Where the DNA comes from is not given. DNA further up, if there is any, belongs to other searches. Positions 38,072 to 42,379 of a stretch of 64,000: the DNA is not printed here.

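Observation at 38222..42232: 1336-aa fusion of a YfhO-like glycosyltransferase-type membrane core with a C-terminal SGNH/GDSL hydrolase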

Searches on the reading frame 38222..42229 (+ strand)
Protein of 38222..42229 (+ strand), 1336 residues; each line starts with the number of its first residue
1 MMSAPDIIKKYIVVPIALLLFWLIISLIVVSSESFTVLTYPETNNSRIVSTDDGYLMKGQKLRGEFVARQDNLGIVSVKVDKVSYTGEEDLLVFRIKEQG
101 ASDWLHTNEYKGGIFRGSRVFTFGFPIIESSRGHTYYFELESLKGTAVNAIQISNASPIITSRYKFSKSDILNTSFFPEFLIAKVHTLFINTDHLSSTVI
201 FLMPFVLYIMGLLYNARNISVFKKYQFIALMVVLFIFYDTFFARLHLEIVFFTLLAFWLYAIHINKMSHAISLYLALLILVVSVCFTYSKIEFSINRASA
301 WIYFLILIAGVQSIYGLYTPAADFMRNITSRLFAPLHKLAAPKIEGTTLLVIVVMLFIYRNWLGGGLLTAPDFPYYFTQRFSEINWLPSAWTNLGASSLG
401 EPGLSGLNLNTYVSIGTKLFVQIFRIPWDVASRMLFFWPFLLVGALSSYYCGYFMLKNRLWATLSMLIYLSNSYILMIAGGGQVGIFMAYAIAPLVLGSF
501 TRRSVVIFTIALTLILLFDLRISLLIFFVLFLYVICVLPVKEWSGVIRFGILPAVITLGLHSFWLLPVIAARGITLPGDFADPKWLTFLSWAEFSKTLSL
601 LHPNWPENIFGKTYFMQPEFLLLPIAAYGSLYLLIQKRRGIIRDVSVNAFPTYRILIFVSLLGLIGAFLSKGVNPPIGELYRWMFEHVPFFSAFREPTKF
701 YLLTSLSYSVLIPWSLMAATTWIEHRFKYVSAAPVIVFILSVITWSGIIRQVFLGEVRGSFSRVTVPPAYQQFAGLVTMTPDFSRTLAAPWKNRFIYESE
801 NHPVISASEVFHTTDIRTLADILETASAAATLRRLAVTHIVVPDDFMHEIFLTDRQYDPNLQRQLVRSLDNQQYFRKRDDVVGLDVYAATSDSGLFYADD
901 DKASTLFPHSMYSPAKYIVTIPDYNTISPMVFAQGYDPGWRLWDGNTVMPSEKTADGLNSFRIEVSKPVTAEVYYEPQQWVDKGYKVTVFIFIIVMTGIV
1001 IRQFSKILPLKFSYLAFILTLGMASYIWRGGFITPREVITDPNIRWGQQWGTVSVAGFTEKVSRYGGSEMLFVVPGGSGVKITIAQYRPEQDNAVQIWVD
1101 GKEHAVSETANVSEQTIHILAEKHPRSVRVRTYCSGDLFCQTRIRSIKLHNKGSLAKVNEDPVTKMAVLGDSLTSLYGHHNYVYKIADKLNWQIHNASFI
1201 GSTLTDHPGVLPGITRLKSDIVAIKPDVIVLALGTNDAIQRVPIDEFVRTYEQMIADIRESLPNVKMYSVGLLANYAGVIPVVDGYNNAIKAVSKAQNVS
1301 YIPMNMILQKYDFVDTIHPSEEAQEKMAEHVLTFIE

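Call 3: search_protein_families(library=pfam, proteins=[window:38222-42229:+], max_evalue=1)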
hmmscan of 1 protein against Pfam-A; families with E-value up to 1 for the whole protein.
window:38222-42229:+ (1336 aa): 5 families
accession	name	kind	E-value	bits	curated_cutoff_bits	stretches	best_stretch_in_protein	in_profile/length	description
PF13472.12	Lipase_GDSL_2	-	1.2e-19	72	32.9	1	1168-1325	1-177/178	GDSL-like Lipase/Acylhydrolase family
PF00657.28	Lipase_GDSL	-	1.1e-13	52.3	23.6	1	1168-1331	3-208/208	GDSL-like Lipase/Acylhydrolase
PF25182.1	NonGDSL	-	0.0022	17.8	80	1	1215-1324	84-192/220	Non-GDSL lipase-like family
PF04311.20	DUF459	-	0.019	14.7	27.2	1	1166-1319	2-166/197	Protein of unknown function (DUF459)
PF17996.7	CE2_N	-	0.11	13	27.9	1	1066-1156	18-105/108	Carbohydrate esterase 2 N-terminal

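Call 4: search_protein_families(library=ncbifam, proteins=[window:38222-42229:+], max_evalue=1)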
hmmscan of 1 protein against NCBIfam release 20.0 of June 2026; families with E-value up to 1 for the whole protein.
window:38222-42229:+ (1336 aa): 4 families
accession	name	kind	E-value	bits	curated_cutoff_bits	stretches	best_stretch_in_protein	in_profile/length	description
NF007819.1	PRK10528.1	equivalog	1.6e-06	28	270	1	1166-1330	31-199/210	multifunctional acyl-CoA thioesterase I/protease I/lysophospholipase L1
NF042969.1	AcxyGlmanDactase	equivalog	1.7e-06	27.2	500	1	1223-1331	207-313/323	bifunctional acetylxylan esterase/glucomannan deacetylase AxeC2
NF042968.1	AcxylEst_AxeA1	equivalog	1.9e-06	26.5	700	1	1191-1330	309-458/459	acetylxylan esterase AxeA1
NF053599.1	transp_MmpA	equivalog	0.025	13.1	210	1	659-740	279-361/543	MmpA family trehalose lipid delivery protein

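Call 8: find_homologous_proteins(query=window:38222-42229:+)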
Query window:38222-42229:+ (1336 aa): 17 proteins with E <= 0.001 among 8000 candidates.
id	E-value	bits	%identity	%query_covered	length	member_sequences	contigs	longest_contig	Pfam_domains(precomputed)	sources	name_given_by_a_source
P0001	0.0e+0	3027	100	100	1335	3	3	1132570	PF13472.13,PF00657.29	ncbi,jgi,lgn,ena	-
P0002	0.0e+0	1667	55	98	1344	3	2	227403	PF13472.13,PF00657.29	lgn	-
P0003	0.0e+0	1666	55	100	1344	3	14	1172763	PF13472.13,PF00657.29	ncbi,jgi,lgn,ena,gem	-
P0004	2.8e-218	746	38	74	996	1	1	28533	PF13472.13,PF00657.29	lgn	-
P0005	2.0e-217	743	37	74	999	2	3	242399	PF13472.13,PF00657.29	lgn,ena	-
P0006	5.0e-213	729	37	74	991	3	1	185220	PF13472.13,PF00657.29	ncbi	-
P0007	4.8e-208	712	37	74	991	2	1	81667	PF13472.13,PF00657.29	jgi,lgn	-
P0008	5.9e-206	705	36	74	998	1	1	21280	PF13472.13,PF00657.29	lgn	-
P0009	3.3e-204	699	36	74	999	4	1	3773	PF13472.13,PF00657.29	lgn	-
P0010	5.7e-189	649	35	74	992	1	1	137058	PF13472.13,PF00657.29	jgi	-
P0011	6.5e-180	619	36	74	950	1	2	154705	PF13472.13,PF00657.29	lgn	-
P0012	1.8e-179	617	35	73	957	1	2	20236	PF13472.13,PF00657.29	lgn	-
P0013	2.8e-179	617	43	47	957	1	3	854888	PF13472.13,PF00657.29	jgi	-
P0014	1.2e-18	85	37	12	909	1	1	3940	-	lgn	-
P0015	1.0e-16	78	24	41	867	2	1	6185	-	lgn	-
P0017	5.3e-4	36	24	18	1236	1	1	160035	-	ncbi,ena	-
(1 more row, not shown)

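Call 11: find_related_loci(query=window:38222-42229:+, collection=genome_contigs, flank=10000)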
Query window:38222-42229:+ (1336 aa) in genome_contigs; peptide patterns used: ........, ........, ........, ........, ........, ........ (x = any residue, [..] = any of these).
20 stretches matched a pattern; 1 encode a relative of the query (tblastn E <= 1e-3); 1 distinct loci.
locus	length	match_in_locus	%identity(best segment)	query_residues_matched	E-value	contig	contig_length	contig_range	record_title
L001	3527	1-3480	55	184-1336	0e+0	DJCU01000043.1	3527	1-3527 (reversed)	MAG TPA_asm: Candidatus Gottesmanbacteria bacterium UBA5942 UBA5942_contig_1240, whole genome shotgun sequence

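Call 15: search_solved_structures(query=A1, max_evalue=10, show_alignments=3)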
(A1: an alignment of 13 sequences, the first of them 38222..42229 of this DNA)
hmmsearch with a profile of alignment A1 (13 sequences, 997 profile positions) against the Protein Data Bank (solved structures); distinct sequences matched with E-value up to 10: 70 (the best 60 are shown).
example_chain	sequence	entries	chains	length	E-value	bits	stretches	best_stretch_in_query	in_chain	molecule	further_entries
7ddy_D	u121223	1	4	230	1.3e-11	46.5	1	818-965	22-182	G-D-S-L family lipolytic protein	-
3hp4_A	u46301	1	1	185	3.3e-10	41.9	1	820-993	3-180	GDSL-esterase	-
4jgg_A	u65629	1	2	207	5.1e-10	41.3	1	812-995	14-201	Esterase TesA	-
2wao_A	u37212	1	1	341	8.3e-10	40.5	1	874-992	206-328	ENDOGLUCANASE E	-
9otv_A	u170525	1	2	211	1.1e-09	40.1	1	821-995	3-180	Lysophospholipase L1-like esterase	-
2wab_A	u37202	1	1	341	3.2e-09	38.6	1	874-992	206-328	ENDOGLUCANASE E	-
5tic_A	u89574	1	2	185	9.6e-09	37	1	821-995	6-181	Acyl-CoA thioesterase I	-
1ivn_A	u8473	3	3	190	1.3e-08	36.6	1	821-995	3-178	Thioesterase I | Acyl-CoA thioesterase I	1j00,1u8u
5tid_A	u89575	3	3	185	2.9e-08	35.4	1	821-995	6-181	Acyl-CoA thioesterase I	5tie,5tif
6lfb_A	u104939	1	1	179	3.7e-08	35.1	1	821-995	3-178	Acyl-CoA thioesterase I also functions as protease I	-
6lfc_A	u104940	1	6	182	4e-08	35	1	821-995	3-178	Acyl-CoA thioesterase I also functions as protease I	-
1yzf_A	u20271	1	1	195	6.7e-08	34.2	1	821-964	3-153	lipase/acylhydrolase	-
9ge8_T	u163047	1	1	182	6.8e-08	34.2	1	821-995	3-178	Thioesterase 1/protease 1/lysophospholipase L1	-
1jrl_A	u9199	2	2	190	6.9e-08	34.2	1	821-995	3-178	Acyl-CoA Thioesterase I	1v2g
2waa_A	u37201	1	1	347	7.9e-08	34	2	877-994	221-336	XYLAN ESTERASE, PUTATIVE, AXE2C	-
6njc_A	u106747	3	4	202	7.1e-06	27.5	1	875-964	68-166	Sialate O-acetylesterase | Lysophospholipase L1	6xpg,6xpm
7pzg_AAA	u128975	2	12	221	8.9e-06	27.2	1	875-964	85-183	Lysophospholipase L1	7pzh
4xvh_A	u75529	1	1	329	0.0005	21.4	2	721-836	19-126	Carbohydrate esterase family 2 (CE2)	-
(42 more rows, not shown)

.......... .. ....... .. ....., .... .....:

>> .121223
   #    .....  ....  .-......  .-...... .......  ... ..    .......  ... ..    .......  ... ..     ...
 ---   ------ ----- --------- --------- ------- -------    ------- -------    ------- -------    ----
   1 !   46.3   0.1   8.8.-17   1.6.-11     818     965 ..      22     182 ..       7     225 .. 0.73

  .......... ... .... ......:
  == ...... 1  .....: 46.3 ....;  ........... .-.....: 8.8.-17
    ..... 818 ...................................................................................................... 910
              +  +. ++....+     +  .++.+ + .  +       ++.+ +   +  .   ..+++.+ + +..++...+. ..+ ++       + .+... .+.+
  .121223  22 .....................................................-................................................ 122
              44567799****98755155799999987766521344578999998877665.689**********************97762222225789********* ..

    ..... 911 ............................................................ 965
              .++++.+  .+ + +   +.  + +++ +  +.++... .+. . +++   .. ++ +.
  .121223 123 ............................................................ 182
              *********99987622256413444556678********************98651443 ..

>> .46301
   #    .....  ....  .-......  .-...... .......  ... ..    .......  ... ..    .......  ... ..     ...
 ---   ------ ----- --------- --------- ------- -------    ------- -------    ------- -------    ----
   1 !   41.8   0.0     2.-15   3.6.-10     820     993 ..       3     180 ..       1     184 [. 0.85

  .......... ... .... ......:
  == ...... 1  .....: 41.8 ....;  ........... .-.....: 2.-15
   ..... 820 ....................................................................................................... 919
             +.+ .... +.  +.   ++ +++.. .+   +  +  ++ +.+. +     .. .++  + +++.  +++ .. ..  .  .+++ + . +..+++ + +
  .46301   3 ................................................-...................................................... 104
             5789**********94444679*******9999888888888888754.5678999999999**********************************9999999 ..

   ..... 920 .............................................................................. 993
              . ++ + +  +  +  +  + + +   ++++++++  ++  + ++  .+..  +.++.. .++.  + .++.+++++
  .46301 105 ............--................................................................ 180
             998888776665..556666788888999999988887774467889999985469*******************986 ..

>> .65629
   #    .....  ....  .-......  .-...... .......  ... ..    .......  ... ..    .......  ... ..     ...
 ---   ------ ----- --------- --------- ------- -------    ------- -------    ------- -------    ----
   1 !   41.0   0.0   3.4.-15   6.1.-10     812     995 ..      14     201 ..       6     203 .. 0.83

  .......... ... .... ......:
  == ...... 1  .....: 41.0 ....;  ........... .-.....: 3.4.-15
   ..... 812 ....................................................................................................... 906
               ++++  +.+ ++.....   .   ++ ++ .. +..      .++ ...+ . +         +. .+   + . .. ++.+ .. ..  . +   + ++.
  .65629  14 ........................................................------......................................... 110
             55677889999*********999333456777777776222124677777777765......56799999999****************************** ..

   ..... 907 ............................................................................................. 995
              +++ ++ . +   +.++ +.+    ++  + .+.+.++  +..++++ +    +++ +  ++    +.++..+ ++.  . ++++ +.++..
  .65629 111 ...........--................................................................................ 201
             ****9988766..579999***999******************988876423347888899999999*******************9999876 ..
